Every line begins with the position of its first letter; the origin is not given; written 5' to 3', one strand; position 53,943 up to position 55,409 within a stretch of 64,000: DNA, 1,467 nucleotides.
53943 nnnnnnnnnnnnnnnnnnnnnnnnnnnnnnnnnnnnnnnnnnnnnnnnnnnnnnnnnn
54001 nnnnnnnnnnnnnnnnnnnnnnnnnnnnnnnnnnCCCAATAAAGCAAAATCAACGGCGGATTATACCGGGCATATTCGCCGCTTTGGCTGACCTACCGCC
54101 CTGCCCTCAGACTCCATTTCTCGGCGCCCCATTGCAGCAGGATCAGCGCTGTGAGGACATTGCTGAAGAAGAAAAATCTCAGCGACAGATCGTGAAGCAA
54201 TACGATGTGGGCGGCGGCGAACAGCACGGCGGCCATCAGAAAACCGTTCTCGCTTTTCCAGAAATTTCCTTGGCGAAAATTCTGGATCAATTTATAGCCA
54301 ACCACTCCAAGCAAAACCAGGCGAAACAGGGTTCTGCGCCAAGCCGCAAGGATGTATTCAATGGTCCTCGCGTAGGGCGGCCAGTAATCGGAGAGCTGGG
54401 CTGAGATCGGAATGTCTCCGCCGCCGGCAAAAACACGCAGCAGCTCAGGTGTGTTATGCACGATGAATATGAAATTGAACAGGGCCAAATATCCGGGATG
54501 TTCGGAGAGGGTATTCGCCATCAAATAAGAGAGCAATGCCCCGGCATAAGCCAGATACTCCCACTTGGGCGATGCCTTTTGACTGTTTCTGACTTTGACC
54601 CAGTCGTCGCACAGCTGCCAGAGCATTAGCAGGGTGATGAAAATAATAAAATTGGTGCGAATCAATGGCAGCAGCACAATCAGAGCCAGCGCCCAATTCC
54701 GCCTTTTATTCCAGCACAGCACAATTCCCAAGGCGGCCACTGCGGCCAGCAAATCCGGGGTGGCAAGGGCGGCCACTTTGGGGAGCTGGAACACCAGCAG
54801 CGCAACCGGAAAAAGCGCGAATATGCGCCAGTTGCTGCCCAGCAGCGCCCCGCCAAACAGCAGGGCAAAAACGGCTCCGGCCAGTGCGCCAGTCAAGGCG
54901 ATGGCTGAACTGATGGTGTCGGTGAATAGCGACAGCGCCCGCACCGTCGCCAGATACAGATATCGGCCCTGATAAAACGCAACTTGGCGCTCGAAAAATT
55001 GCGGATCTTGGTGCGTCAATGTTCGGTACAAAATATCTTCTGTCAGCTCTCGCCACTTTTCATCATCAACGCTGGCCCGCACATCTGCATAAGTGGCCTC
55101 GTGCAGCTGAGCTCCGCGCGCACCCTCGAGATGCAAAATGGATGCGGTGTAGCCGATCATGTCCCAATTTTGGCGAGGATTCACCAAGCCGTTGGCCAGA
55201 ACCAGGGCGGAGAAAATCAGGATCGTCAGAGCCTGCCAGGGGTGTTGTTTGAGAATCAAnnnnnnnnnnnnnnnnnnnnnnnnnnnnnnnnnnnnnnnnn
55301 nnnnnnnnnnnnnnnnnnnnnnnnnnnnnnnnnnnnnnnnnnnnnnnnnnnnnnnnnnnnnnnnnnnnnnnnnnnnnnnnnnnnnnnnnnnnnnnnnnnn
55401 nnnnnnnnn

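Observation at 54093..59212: Six-gene translationally coupled operon mirroring the mycobacterial decaprenyl-phospho-arabinose (DPA) pathway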

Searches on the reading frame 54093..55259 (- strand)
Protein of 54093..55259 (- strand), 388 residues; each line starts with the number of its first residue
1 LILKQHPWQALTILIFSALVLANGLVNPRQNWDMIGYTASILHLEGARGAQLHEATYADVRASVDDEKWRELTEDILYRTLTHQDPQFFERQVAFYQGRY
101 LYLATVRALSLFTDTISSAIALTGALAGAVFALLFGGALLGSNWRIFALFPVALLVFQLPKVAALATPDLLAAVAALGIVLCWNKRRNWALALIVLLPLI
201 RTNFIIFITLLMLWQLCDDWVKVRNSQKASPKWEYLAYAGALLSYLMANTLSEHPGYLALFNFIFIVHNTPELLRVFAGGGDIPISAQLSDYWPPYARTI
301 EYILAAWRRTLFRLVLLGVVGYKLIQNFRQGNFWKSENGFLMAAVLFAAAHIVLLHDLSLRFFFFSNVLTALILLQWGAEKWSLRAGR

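Call 3: search_protein_families(library=pfam, proteins=[window:54093-55259:-], max_evalue=0.01)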
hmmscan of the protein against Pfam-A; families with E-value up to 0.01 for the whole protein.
window:54093-55259:- (388 aa): 0 families

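Call 4: search_protein_families(library=ncbifam, proteins=[window:54093-55259:-], max_evalue=0.01)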
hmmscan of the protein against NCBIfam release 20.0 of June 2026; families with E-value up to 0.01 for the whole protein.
window:54093-55259:- (388 aa): 0 families

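Call 7: find_homologous_proteins(query=window:54093-55259:-)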
Query window:54093-55259:- (388 aa): 3 proteins with E <= 0.001 among 8000 candidates.
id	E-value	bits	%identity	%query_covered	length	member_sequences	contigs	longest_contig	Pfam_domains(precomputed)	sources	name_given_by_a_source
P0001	4.8e-254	861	100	100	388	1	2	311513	-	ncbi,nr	ncbi:MAG: hypothetical protein ISN29_03830 [Gammaproteobacteria bacterium AqS3]|nr:hypothetical prot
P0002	6.7e-39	152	31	90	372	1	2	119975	-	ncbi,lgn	ncbi:MAG: hypothetical protein ACR2PR_02750 [Pseudohongiellaceae bacterium]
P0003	6.5e-15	73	32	53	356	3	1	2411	-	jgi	-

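Call 9: find_encoding_contigs(protein=P0002, flank=10000, max_places=4)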
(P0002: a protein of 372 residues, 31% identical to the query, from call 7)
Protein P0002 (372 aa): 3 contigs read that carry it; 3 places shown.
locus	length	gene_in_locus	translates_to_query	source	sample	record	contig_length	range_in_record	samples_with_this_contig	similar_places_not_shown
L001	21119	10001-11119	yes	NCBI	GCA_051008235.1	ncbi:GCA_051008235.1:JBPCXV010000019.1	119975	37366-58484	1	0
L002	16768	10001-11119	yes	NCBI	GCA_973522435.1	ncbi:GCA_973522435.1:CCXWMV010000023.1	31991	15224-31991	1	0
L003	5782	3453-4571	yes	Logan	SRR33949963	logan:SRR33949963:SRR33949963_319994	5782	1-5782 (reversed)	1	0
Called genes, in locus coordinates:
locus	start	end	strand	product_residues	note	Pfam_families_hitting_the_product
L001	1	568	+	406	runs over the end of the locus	PF00174:Oxidored_molyb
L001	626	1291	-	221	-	PF00702:Hydrolase (weak), PF12710:HAD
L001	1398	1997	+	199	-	PF02545:Maf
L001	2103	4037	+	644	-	PF00270:DEAD, PF00271:Helicase_C, PF16124:RecQ_Zn_bind, PF09382:RQC, PF00570:HRDC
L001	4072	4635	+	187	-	PF11136:DUF2889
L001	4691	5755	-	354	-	PF00793:DAHP_synth_1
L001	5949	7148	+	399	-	PF13173:AAA_14, PF13635:DUF4143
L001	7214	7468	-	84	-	-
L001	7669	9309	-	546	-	-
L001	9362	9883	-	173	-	PF13505:OMP_b-brl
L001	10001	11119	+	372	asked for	-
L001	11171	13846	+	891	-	PF00082:Peptidase_S8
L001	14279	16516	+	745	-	PF00082:Peptidase_S8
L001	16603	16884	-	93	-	-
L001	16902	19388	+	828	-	PF00082:Peptidase_S8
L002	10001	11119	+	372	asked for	-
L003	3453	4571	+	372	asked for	-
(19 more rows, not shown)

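Call 14: find_encoding_contigs(protein=P0001, flank=10000, max_places=4)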
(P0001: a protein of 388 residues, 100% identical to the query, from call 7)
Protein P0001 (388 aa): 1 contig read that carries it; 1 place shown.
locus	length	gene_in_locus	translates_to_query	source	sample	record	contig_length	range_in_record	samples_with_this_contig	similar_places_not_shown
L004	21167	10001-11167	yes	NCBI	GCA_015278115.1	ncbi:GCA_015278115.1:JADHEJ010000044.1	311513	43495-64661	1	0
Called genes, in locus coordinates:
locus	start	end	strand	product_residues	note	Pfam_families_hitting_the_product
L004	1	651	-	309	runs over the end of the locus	PF00682:HMGL-like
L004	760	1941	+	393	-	PF02515:CoA_transf_3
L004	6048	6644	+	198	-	PF12710:HAD, PF00702:Hydrolase (weak)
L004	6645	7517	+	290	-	PF01040:UbiA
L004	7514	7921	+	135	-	PF04138:GtrA_DPMS_TM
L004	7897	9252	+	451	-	PF01565:FAD_binding_4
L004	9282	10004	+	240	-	PF00106:adh_short, PF13561:adh_short_C2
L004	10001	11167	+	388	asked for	-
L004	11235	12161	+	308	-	-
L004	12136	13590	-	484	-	PF00899:ThiF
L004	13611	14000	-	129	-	-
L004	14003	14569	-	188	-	-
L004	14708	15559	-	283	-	PF18421:Peptidase_M23_N (weak), PF01551:Peptidase_M23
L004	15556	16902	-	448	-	PF13742:tRNA_anti_2, PF01336:tRNA_anti-codon, PF02601:Exonuc_VII_L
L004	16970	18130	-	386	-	PF00268:Ribonuc_red_sm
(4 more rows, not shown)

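Call 17: predict_structure(alignment_id=A1)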
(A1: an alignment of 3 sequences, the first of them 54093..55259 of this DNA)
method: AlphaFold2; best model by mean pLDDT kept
length: 388 residues; sequences in the alignment: 3
mean_pLDDT: 50.0   pTM: 0.44
mean pLDDT of the five models: 50.0, 48.1, 46.4, 45.6, 44.8
residues with pLDDT >= 90: 0; 70-90: 53; 50-70: 82; < 50: 253
segments of 3 or more residues with pLDDT < 50: 1-29, 136-140, 142-170, 198-217, 219-230, 232-293, 295-318, 324-331, 333-388
pLDDT, mean of each block of 10 residues (from residue 1): 34 40 38 74 84 85 76 60 65 67 66 75 57 50 44 39 44 50 55 52 45 47 46 47 43 36 34 37 40 43 40 44 48 47 46 38 40 40 31
secondary structure, 60 per line:
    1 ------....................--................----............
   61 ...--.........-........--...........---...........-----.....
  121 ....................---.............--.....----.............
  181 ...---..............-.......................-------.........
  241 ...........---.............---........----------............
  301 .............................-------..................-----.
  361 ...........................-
elements in order: H7-26 H29-44 H49-63 H66-74 H76-83 H86-96 H100-110 H116-140 H144-156 H159-163 H168-183 H187-200 H202-224 H232-251 H255-267 H271-278 H289-329 H337-354 H360-387

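Call 20: search_protein_representatives(alignment_id=A1)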
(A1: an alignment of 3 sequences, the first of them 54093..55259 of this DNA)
Query: 3 sequences, 378 profile positions. Proteins with E-value up to 0.001 (for the whole library): 1579; up to 1e-10: 1251; up to 1e-30: 340. The best 150 are listed.
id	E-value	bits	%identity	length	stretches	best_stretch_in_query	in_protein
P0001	1.4e-172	590.5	-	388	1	1-364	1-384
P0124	3.2e-132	457.6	-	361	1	9-378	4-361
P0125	6.6e-86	305.2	-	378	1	7-370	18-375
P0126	1.2e-80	287.9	-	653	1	16-368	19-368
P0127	1.1e-72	261.6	-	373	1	10-368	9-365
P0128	1.1e-70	255.1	-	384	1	9-363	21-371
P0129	7.5e-70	252.3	-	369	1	15-367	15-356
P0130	1.0e-68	248.6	-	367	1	16-367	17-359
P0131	3.4e-68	246.9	-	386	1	13-368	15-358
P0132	4.3e-68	246.5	-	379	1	10-362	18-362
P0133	1.4e-67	244.9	-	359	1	12-368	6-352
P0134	3.1e-67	243.7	-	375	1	12-353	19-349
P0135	1.9e-66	241.1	-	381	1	16-365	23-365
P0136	2.8e-65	237.3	-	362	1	11-366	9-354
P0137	7.1e-65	235.9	-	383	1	10-365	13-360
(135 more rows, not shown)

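Call 26: search_solved_structures(query=A2, max_evalue=10)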
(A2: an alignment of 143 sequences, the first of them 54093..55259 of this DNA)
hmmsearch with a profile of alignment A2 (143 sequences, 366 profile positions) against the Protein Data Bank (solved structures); distinct sequences matched with E-value up to 10: 2.
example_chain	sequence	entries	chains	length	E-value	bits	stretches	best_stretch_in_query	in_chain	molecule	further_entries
8qag_A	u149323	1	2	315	0.69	11.9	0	110-143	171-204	sc-CC-6-95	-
4i6v_A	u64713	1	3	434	1.1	11.2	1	44-107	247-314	Amidohydrolase 2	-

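Call 29: find_related_loci(query=A3, collection=genome_contigs, flank=10000)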
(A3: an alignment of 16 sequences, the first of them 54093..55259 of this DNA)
Query A3 (388 aa) in genome_contigs; peptide patterns used: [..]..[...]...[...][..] (x = any residue, [..] = any of these).
31 stretches matched a pattern; 25 encode a relative of the query (tblastn E <= 1e-3); 25 distinct loci.
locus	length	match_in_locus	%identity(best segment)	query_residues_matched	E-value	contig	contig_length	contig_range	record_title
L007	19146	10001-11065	30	12-386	5e-34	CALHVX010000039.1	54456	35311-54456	MAG: uncultured Pseudomonadales bacterium isolate R3_Bin_METABAT__72_1 genome assembly, contig: c_000002615096, whole ge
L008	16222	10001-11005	29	7-366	3e-34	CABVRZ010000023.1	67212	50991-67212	MAG: uncultured Nitrospira sp. isolate Nitrospira sp. RBC069 genome assembly, contig: MAG069_23, whole genome shotgun se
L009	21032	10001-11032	29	16-382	2e-32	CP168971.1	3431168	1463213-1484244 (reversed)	Bdellovibrio bacteriovorus strain Bd16 chromosome, complete genome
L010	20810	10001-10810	33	14-281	8e-32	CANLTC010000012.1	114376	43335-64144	uncultured Halomonas sp. isolate 2-214.fasta genome assembly, contig: NODE_12, whole genome shotgun sequence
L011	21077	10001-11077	29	8-388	3e-28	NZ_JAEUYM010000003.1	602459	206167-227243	Luteibacter sp. CQ10 NODE_3_length_602459_cov_153.109920, whole genome shotgun sequence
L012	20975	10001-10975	31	26-374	3e-37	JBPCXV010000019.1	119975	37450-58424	MAG: Pseudohongiellaceae bacterium isolate MAG_seacave_92 S1Ck127_3122208, whole genome shotgun sequence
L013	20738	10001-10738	29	12-269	1e-26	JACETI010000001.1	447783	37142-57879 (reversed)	MAG: Legionella sp. isolate MCMED-G38 Legionella-MCMED-G38-C1, whole genome shotgun sequence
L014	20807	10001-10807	29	13-296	7e-27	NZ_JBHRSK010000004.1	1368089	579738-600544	Acidimangrovimonas pyrenivorans strain KCTC 62192 soapdenovo_K_39_4, whole genome shotgun sequence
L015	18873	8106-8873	32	11-266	1e-25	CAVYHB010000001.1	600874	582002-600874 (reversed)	MAG: uncultured Alphaproteobacteria bacterium isolate MFD03551.bin.2.107 genome assembly, contig: contig_14048, whole ge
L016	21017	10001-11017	29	15-375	9e-27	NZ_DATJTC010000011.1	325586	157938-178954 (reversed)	MAG: Dyella sp. isolate SMAG_U15010 k141_381137, whole genome shotgun sequence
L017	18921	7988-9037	28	9-380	1e-23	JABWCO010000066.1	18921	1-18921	MAG: Bdellovibrio sp. isolate MAG_58 scaffold_3049, whole genome shotgun sequence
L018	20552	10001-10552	36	19-204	4e-22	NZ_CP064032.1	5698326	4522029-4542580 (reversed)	Dyella nitratireducens strain DHG59 chromosome, complete genome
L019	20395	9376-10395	30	13-375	6e-21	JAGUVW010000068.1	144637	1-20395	MAG: Pseudomonadales bacterium isolate DeMMO5_2 c_000000004170, whole genome shotgun sequence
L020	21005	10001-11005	28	19-375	2e-20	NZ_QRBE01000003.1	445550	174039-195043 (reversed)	Dyella monticola strain 4 G-K06 scaffold3, whole genome shotgun sequence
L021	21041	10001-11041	27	15-386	9e-20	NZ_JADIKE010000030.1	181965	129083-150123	Dyella flava strain DHOC52 scaffold267__6.7, whole genome shotgun sequence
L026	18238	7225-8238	24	14-363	6e-20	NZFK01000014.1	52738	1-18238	MAG: Rickettsiales bacterium isolate MED721 135896, whole genome shotgun sequence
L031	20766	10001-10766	30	28-298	6e-16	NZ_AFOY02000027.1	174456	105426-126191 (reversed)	Pseudomonas fluorescens HK44 Contig27, whole genome shotgun sequence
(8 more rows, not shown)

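Call 35: search_protein_families(library=pfam, proteins=[L007:4318-5850:+, L007:11164-12627:+, L007:12885-14507:+, L009:8508-9980:+, L017:6714-7979:+, L017:10568-11833:+, L010:6280-7263:+, L010:9310-9951:+, L031:8945-9904:+, L026:3218-4780:-], max_evalue=0.01)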
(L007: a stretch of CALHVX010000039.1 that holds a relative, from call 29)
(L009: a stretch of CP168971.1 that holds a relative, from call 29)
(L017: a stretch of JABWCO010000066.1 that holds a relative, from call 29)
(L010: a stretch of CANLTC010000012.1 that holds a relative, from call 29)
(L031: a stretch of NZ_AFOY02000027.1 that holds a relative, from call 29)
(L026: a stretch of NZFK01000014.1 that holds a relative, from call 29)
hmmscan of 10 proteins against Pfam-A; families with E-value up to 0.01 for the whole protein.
L007:4318-5850:+ (510 aa): 2 families
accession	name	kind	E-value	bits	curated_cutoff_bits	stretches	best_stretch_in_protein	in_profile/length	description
PF00501.34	AMP-binding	-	2.6e-93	313.3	29.9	1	9-366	3-384/384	AMP-binding enzyme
PF13193.12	AMP-binding_C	-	3.7e-19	69.9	24.5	1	416-491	1-76/76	AMP-binding enzyme C-terminal domain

L007:11164-12627:+ (487 aa): 2 families
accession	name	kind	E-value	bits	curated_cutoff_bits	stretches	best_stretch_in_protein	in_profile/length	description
PF13347.12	MFS_2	-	5e-84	282.8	27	1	18-462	5-426/427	MFS/sugar transport protein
PF07690.21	MFS_1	-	3.2e-16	59.6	33.4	2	216-407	153-346/347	Major Facilitator Superfamily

L007:12885-14507:+ (540 aa): 16 families
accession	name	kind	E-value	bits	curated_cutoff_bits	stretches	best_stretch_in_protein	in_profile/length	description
PF13676.11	TIR_2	-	8.6e-25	88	28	1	12-125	2-121/122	TIR domain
PF07719.23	TPR_2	-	2.1e-14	52.8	27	0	480-506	6-32/34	Tetratricopeptide repeat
PF00515.34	TPR_1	-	5.8e-12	45.3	27.8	0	379-402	10-33/34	Tetratricopeptide repeat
PF13431.12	TPR_17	-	2e-09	37.4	24.4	1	394-424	3-33/34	Tetratricopeptide repeat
PF13414.12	TPR_11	-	5.8e-08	32.7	26.8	0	380-411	4-35/42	TPR repeat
PF13428.12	TPR_14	-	2.3e-07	31.3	23.5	1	379-411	10-42/44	Tetratricopeptide repeat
PF01582.25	TIR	-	2.3e-07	31.2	21.3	1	16-91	11-86/179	TIR domain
PF13181.12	TPR_8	-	2.9e-06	27.4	25.7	0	307-327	12-32/34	Tetratricopeptide repeat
PF14559.12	TPR_19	-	5.3e-06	27.1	25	1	359-408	14-63/68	Tetratricopeptide repeat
PF23914.1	TPR_CcmH_CycH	-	1e-05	25.8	42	1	388-507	35-153/158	Cytochrome c-type biogenesis protein H TPR domain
PF13371.12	TPR_9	-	1.5e-05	25.3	35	1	383-440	8-65/73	Tetratricopeptide repeat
PF13432.12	TPR_16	-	4.7e-05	24.2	32.7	1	383-438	10-65/65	Tetratricopeptide repeat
PF08937.16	ThsB_TIR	-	0.00042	21.1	21.2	1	12-96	1-94/100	Thoeris protein ThsB, TIR-like domain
PF12895.13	ANAPC3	-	0.00044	20.9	27.2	0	357-427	10-79/82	Anaphase-promoting complex, cyclosome, subunit 3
PF25063.1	ARM_TT21_C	-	0.001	19.4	35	0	382-435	107-160/209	Tetratricopeptide repeat protein 21 C-terminal ARM domain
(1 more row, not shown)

L009:8508-9980:+ (490 aa): 1 family
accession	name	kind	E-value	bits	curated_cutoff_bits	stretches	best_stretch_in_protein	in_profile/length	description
PF04932.20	Wzy_C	-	2.4e-23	83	31.7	1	261-405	2-149/149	O-Antigen ligase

L017:6714-7979:+ (421 aa): 1 family
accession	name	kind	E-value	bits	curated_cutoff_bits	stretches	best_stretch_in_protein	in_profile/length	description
PF04932.20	Wzy_C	-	1e-27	97.2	31.7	1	197-341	1-149/149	O-Antigen ligase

L017:10568-11833:+ (421 aa): 7 families
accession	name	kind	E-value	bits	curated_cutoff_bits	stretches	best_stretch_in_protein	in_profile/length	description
PF13173.12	AAA_14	-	5.6e-28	98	27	1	35-162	2-129/129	AAA domain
PF13635.12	DUF4143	-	1.3e-23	84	28.1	1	224-371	2-159/160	Domain of unknown function (DUF4143)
PF00004.35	AAA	-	2.1e-06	28.6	21.2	1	40-109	3-72/131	ATPase family associated with various cellular activities (AAA)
PF00931.28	NB-ARC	-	0.0017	18.1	23.5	0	92-129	98-134/248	NB-ARC domain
PF05621.17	TniB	-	0.0018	18.2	22.4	0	15-81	15-79/189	Bacterial TniB protein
PF13191.12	AAA_16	-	0.0019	19.2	32.6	1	27-76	16-70/167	AAA ATPase domain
PF13401.12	AAA_22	-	0.0038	18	27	0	34-60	4-30/130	AAA domain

L010:6280-7263:+ (327 aa): 1 family
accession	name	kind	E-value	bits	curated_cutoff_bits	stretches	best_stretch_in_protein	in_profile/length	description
PF03706.18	LPG_synthase_TM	-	1.3e-44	153.4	33.4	1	21-309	2-302/302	Lysylphosphatidylglycerol synthase TM region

L010:9310-9951:+ (213 aa): 3 families
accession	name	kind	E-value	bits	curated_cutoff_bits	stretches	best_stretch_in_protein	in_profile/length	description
PF12710.13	HAD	-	4.9e-40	138.4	27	1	13-195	1-189/189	haloacid dehalogenase-like hydrolase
PF00702.32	Hydrolase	-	5.6e-07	30.6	26.4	1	13-196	4-189/191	haloacid dehalogenase-like hydrolase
PF08282.18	Hydrolase_3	-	0.0016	18.7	20.9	1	164-202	187-227/255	haloacid dehalogenase-like hydrolase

L031:8945-9904:+ (319 aa): 1 family
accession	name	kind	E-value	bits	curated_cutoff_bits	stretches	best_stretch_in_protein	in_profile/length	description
PF03706.18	LPG_synthase_TM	-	3.3e-48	165.1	33.4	1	15-304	1-302/302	Lysylphosphatidylglycerol synthase TM region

L026:3218-4780:- (520 aa): 5 families
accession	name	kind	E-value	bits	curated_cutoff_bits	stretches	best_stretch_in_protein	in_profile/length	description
PF00534.26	Glycos_transf_1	-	1.5e-27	96.7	26.4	1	179-325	3-143/172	Glycosyl transferases group 1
PF13692.12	Glyco_trans_1_4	-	3.4e-18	66.7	27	1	208-324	17-126/142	Glycosyl transferases group 1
PF13524.12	Glyco_trans_1_2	-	1.5e-08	35.2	25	1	214-319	5-95/144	Glycosyl transferase-like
PF20706.3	GT4-conflict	-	1.2e-05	24.9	26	1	212-315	218-322/385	Family 4 Glycosyltransferase in conflict systems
PF13439.12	Glyco_transf_4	-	0.00014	22.4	28.5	1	104-167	94-167/170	Glycosyltransferase Family 4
